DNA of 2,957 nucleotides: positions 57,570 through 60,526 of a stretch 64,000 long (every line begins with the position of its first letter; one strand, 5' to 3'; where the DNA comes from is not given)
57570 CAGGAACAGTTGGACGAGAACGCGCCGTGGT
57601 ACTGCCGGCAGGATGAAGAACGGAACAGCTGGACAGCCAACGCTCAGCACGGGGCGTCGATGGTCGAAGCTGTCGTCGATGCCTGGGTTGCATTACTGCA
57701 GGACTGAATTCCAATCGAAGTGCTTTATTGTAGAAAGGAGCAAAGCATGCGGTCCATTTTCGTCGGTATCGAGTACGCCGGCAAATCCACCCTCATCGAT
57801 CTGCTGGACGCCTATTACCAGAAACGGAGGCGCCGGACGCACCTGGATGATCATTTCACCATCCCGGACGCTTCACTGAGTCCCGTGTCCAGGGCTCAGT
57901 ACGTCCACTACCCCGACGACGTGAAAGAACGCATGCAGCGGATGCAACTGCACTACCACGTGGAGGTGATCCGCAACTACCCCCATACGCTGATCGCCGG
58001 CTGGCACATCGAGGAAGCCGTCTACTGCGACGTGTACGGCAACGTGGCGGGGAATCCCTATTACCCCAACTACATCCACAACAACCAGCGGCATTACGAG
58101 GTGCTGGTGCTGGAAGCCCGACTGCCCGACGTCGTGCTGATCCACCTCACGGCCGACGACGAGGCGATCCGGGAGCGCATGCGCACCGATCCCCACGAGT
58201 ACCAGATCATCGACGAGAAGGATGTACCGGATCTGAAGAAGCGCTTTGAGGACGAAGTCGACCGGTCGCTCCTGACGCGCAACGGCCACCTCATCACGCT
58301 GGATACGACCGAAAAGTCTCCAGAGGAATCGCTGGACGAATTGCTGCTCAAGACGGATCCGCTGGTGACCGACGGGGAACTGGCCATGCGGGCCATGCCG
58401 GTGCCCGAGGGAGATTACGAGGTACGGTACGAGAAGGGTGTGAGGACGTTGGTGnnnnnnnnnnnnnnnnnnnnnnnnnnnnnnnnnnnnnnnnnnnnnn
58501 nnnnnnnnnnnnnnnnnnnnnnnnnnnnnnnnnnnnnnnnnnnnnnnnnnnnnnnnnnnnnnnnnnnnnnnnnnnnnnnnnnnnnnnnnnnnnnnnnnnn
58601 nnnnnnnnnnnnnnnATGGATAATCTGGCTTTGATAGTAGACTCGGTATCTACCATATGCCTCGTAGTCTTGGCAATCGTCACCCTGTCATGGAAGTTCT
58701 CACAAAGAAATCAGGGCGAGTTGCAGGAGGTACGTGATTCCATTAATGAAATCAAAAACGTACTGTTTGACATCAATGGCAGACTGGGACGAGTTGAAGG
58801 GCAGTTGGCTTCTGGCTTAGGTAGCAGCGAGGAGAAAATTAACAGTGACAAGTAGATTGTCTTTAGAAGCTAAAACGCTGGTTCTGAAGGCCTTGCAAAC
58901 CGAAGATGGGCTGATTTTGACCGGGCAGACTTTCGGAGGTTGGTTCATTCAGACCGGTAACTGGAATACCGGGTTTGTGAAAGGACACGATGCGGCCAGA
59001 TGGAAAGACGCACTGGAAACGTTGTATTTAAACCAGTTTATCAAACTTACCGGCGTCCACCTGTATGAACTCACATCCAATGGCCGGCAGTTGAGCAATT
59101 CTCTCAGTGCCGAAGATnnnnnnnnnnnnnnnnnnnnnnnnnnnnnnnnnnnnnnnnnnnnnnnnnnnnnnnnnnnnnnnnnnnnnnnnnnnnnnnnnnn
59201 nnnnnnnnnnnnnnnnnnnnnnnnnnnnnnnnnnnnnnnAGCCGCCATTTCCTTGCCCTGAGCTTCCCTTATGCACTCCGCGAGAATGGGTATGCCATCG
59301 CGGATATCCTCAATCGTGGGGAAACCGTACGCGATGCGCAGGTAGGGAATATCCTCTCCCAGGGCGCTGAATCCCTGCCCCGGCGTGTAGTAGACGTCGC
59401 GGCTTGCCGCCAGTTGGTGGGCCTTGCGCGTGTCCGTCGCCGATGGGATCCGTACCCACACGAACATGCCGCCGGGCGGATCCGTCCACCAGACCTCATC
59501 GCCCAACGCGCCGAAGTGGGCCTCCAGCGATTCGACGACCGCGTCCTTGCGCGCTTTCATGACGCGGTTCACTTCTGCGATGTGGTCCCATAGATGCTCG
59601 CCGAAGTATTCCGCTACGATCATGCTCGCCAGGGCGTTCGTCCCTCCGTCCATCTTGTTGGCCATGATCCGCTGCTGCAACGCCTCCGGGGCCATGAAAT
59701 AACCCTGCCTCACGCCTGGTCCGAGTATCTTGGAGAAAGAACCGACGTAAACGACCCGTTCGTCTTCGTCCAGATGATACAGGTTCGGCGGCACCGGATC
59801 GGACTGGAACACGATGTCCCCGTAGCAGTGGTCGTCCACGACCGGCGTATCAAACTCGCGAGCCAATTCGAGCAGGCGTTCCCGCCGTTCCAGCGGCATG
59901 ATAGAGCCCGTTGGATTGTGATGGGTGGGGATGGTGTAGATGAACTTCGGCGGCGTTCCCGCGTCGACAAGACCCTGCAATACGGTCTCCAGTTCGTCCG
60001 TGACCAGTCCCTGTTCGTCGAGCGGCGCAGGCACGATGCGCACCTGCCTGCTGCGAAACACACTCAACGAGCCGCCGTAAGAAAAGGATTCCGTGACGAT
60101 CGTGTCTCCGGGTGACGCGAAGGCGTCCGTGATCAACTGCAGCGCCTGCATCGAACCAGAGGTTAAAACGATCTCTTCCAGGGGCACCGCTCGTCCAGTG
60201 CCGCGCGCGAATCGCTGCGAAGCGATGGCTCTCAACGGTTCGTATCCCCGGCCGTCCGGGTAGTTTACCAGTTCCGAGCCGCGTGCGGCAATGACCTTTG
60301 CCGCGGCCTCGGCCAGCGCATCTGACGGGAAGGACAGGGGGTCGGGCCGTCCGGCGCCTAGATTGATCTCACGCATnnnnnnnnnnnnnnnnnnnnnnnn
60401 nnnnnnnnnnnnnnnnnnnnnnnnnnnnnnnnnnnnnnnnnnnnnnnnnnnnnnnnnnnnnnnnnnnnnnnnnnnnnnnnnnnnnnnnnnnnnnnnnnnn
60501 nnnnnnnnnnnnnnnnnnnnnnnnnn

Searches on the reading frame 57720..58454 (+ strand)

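Call 3: search_protein_families(library=pfam, proteins=[window:57720-58454:+], max_evalue=1)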
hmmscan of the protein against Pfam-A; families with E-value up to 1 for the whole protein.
window:57720-58454:+ (245 aa): 3 families
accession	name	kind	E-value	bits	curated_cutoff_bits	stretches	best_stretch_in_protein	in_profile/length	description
PF13238.12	AAA_18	-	0.0031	18.4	29.4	1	16-166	5-120/128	AAA domain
PF02223.23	Thymidylate_kin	-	0.084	13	27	1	16-199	3-177/185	Thymidylate kinase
PF00025.27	Arf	-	0.18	11.7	22.3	1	6-30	11-35/174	ADP-ribosylation factor family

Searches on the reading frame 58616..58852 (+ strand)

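Call 3: search_protein_families(library=pfam, proteins=[window:58616-58852:+], max_evalue=1)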
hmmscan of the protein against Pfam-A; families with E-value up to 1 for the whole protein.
window:58616-58852:+ (79 aa): 2 families
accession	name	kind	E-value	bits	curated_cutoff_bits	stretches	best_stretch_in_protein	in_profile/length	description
PF23268.1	RIN1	-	0.16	12.8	27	1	31-53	37-59/95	RIN1-like domain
PF06103.16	DUF948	-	0.56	10.9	37.2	0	34-63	44-73/89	Bacterial protein of unknown function (DUF948)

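Call 4: search_protein_families(library=padloc, proteins=[window:58616-58852:+], max_evalue=1)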
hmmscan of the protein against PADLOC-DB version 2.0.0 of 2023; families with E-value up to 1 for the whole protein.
window:58616-58852:+ (79 aa): 0 families

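Call 5: search_protein_families(library=ncbifam, proteins=[window:58616-58852:+], max_evalue=1)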
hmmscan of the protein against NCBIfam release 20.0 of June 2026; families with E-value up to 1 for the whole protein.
window:58616-58852:+ (79 aa): 1 family
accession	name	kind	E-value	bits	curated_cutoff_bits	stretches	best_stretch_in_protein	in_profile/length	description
NF045828.1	P97_adhes_Nterm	subfamily_domain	0.11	11.2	200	1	7-52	7-54/655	P97 family adhesin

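Call 85: search_protein_families(library=phrogs, proteins=[window:58616-58852:+], max_evalue=0.01)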
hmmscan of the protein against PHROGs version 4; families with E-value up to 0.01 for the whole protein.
window:58616-58852:+ (79 aa): 0 families

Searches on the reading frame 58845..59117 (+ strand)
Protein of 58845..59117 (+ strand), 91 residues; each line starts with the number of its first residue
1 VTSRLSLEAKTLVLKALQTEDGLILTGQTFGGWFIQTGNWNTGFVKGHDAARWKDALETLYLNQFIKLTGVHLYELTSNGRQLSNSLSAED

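Call 3: search_protein_families(library=pfam, proteins=[window:58845-59117:+], max_evalue=1)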
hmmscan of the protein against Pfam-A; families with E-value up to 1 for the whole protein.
window:58845-59117:+ (91 aa): 0 families

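Call 4: search_protein_families(library=padloc, proteins=[window:58845-59117:+], max_evalue=1)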
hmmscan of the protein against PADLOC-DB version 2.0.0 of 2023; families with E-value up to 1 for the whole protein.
window:58845-59117:+ (91 aa): 0 families

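Call 5: search_protein_families(library=ncbifam, proteins=[window:58845-59117:+], max_evalue=1)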
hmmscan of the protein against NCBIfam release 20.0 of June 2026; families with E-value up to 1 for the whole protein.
window:58845-59117:+ (91 aa): 0 families

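Call 84: find_homologous_proteins(query=window:58845-59117:+, max_evalue=0.001)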
Query window:58845-59117:+ (91 aa): 10 proteins with E <= 0.001 among 10 candidates.
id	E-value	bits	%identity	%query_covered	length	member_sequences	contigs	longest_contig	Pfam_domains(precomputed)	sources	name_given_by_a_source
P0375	6.6e-51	188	97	100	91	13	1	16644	-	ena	-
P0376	5.3e-41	156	84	96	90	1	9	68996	-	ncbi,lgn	-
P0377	4.5e-40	153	79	99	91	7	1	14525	-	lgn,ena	-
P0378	2.4e-38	148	79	99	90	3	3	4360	-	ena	-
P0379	5.6e-38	147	78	96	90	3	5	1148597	-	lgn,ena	-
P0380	7.0e-32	127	68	99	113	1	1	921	-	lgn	-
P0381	7.4e-31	124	66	99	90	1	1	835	-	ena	-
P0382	2.0e-30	122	66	99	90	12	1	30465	-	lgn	-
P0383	1.0e-28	117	63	95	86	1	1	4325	-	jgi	-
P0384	3.1e-28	115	64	91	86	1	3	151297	-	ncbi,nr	ncbi:MAG: hypothetical protein F4Y38_02690 [Gemmatimonadetes bacterium]|nr:hypothetical protein [Gem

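Call 85: search_protein_families(library=phrogs, proteins=[window:58845-59117:+], max_evalue=0.01)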
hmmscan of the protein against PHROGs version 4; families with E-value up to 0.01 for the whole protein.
window:58845-59117:+ (91 aa): 0 families

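Call 86: find_encoding_contigs(protein=P0375, flank=10000, max_places=2)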
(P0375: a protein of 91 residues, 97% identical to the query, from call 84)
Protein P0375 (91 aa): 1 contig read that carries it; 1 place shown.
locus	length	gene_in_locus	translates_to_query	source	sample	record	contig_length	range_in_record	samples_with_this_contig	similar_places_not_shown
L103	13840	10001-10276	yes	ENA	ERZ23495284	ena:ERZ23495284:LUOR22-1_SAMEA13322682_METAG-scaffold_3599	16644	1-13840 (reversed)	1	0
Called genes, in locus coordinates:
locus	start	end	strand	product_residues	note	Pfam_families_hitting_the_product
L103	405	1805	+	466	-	PF00330:Aconitase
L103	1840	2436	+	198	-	PF00694:Aconitase_C, PF27512:LeuD, PF27434:LeuD_C (weak)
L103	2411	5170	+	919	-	PF01590:GAF, PF13185:GAF_2, PF13492:GAF_3 (faint), PF13185:GAF_2 (weak), PF01590:GAF (weak), PF13185:GAF_2, PF02518:HATPase_c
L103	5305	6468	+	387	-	PF00072:Response_reg, PF07228:SpoIIE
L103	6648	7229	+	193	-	PF00583:Acetyltransf_1, PF13673:Acetyltransf_10 (weak), PF13508:Acetyltransf_7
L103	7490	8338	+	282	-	PF05721:PhyH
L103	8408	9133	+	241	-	PF02633:Creatininase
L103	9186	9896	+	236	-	-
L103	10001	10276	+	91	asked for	-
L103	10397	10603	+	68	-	-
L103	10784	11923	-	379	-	PF00155:Aminotran_1_2, PF12897:Asp_aminotransf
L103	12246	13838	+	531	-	?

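Call 87: find_encoding_contigs(protein=P0376, flank=10000, max_places=3)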
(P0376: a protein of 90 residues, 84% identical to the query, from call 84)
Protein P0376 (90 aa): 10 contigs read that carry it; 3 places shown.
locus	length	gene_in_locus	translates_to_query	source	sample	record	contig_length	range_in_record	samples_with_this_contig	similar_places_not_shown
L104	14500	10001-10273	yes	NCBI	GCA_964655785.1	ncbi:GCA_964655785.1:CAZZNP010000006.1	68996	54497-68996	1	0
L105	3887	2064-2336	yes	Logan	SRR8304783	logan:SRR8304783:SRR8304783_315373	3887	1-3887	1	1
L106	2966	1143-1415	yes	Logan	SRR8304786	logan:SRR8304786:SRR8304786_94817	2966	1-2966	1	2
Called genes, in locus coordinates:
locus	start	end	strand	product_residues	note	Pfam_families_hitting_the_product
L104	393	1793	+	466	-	PF00330:Aconitase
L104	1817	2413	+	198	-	PF00694:Aconitase_C, PF27512:LeuD, PF27434:LeuD_C (weak)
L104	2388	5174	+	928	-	PF01590:GAF, PF13185:GAF_2, PF13492:GAF_3 (faint), PF13185:GAF_2, PF02518:HATPase_c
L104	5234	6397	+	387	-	PF00072:Response_reg, PF07228:SpoIIE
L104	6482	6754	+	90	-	PF00583:Acetyltransf_1, PF13508:Acetyltransf_7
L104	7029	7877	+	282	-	PF05721:PhyH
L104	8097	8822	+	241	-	PF02633:Creatininase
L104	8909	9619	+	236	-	-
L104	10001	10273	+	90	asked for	-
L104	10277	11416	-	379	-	PF00155:Aminotran_1_2, PF12897:Asp_aminotransf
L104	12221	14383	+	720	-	PF01547:SBP_bac_1, PF13416:SBP_bac_8, PF00528:BPD_transp_1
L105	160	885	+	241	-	PF02633:Creatininase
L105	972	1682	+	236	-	-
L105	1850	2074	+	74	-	-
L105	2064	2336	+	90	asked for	-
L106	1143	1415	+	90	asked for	-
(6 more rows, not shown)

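Call 88: find_encoding_contigs(protein=P0379, flank=10000, max_places=3)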
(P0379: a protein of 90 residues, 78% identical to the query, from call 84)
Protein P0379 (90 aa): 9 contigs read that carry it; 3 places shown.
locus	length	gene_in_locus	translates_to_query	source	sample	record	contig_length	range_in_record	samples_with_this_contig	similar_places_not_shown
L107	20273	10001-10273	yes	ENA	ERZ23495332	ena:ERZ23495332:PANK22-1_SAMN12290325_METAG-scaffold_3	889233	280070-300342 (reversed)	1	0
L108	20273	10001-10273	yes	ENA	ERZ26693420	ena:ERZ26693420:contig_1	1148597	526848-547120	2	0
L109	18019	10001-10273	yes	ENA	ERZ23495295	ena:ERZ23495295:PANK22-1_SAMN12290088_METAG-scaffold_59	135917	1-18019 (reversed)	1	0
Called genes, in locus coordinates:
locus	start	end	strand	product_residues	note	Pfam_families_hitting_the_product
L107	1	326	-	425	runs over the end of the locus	PF17820:PDZ_6 (weak), PF19238:Radical_SAM_2, PF04055:Radical_SAM (faint), PF04459:DUF512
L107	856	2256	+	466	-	PF00330:Aconitase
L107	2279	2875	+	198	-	PF00694:Aconitase_C, PF27512:LeuD, PF27434:LeuD_C (weak)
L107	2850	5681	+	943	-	PF01590:GAF, PF13185:GAF_2, PF13492:GAF_3 (faint), PF13185:GAF_2 (weak), PF01590:GAF (weak), PF13185:GAF_2, PF02518:HATPase_c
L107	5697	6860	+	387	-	PF00072:Response_reg, PF07228:SpoIIE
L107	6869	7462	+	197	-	PF13302:Acetyltransf_3 (weak), PF00583:Acetyltransf_1, PF13508:Acetyltransf_7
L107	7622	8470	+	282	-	PF05721:PhyH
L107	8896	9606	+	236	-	-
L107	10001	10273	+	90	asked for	-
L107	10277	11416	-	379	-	PF00155:Aminotran_1_2, PF12897:Asp_aminotransf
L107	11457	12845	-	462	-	PF00282:Pyridoxal_deC, PF00155:Aminotran_1_2 (weak)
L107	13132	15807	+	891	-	-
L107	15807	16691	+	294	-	PF00528:BPD_transp_1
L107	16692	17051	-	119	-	PF00111:Fer2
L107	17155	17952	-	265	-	PF01370:Epimerase, PF02719:Polysacc_synt_2 (weak), PF04321:RmlD_sub_bind (faint), PF01073:3Beta_HSD, PF13460:NAD_binding_10, PF16363:GDP_Man_Dehyd, PF07993:NAD_binding_4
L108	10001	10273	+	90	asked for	-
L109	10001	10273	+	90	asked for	-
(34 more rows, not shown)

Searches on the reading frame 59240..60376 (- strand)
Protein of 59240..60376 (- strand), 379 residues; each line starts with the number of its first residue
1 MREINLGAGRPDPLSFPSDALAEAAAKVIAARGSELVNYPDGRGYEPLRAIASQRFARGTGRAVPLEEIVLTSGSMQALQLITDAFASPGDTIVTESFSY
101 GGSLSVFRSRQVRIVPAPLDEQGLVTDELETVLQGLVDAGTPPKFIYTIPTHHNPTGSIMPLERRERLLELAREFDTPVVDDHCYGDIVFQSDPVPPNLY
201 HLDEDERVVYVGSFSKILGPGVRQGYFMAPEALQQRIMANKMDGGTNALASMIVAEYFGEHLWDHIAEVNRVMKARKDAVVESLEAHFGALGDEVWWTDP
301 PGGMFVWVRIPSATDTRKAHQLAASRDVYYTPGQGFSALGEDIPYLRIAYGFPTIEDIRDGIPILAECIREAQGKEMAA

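Call 3: search_protein_families(library=pfam, proteins=[window:59240-60376:-], max_evalue=1)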
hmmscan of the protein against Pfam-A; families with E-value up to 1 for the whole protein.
window:59240-60376:- (379 aa): 4 families
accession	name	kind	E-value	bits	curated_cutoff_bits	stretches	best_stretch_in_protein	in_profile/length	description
PF00155.27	Aminotran_1_2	-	1e-35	124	19.7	1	4-350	4-346/361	Aminotransferase class I and II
PF12897.13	Asp_aminotransf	-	5.1e-10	39.2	27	1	113-376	147-416/421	Aspartate amino-transferase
PF01053.26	Cys_Met_Meta_PP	-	0.23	10.4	27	1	69-113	70-114/381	Cys/Met metabolism PLP-dependent enzyme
PF01212.27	Beta_elim_lyase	-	0.27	11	27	1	103-183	89-169/288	Beta-eliminating lyase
